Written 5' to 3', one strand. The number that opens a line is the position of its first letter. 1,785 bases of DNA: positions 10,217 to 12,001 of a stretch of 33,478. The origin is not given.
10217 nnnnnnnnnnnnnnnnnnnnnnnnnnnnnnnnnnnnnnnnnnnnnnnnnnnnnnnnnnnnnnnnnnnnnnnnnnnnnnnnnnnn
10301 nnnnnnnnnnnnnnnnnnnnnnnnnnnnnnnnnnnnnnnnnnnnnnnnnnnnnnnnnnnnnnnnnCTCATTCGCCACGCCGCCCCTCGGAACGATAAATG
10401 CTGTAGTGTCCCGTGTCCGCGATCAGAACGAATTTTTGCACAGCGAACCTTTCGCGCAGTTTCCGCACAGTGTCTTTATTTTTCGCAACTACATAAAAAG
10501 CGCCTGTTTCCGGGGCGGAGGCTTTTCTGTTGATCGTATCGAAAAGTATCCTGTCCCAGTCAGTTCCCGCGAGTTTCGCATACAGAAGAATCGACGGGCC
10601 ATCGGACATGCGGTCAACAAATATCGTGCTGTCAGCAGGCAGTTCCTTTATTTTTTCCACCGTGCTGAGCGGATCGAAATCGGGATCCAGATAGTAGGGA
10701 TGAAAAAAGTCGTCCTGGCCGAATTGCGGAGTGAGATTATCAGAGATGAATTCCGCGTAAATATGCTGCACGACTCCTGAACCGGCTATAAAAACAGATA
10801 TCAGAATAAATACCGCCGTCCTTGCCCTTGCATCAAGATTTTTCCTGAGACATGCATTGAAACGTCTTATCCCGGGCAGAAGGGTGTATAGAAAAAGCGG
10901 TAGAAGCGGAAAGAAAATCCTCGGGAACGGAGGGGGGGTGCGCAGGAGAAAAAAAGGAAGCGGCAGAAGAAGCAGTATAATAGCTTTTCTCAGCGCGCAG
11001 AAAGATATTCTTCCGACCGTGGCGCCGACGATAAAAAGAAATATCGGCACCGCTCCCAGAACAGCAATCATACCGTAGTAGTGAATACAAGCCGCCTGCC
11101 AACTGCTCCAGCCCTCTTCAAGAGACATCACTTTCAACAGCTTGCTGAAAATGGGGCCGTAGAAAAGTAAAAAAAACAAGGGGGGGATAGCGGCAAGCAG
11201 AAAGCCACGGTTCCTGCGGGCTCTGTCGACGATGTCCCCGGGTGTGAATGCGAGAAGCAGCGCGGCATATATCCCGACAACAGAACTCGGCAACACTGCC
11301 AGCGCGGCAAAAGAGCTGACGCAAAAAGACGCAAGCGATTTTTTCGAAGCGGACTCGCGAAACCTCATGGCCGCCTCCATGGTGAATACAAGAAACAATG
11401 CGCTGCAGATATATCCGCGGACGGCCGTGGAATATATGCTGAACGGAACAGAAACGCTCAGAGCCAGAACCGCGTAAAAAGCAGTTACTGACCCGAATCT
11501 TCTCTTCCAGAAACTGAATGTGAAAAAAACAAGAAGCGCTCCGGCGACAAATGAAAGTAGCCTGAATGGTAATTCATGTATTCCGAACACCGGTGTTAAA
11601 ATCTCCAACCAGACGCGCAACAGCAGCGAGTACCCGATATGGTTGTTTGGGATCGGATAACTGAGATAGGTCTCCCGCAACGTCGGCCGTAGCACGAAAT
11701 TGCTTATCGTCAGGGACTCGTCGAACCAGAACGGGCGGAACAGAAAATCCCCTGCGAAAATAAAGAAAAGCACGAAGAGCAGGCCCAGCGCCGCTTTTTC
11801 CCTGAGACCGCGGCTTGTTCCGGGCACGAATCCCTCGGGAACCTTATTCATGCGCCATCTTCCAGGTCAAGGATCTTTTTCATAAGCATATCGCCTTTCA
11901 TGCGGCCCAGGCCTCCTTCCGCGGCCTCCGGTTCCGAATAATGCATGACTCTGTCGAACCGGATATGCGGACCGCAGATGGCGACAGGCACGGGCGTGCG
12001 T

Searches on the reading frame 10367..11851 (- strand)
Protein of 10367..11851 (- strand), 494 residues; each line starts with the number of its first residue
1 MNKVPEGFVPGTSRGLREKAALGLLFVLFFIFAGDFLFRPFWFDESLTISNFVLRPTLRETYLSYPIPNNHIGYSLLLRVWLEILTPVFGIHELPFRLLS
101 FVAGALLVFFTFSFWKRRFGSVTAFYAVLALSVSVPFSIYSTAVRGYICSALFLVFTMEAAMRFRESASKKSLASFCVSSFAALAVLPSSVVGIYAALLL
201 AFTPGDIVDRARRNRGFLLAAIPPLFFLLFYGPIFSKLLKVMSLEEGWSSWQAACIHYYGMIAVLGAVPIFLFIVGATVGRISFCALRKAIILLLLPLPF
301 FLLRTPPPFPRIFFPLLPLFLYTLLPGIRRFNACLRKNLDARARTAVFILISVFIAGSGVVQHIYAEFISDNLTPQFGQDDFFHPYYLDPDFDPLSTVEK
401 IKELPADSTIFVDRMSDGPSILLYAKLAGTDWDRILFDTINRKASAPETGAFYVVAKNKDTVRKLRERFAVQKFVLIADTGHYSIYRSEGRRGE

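Call 62: search_protein_families(library=pfam, proteins=[window:10367-11851:-])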
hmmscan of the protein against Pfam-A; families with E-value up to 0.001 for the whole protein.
window:10367-11851:- (494 aa): 1 family
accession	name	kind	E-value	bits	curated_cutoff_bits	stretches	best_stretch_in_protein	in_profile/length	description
PF13231.12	PMT_2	-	3.3e-05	24.6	26.1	1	82-204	10-133/160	Dolichyl-phosphate-mannose-protein mannosyltransferase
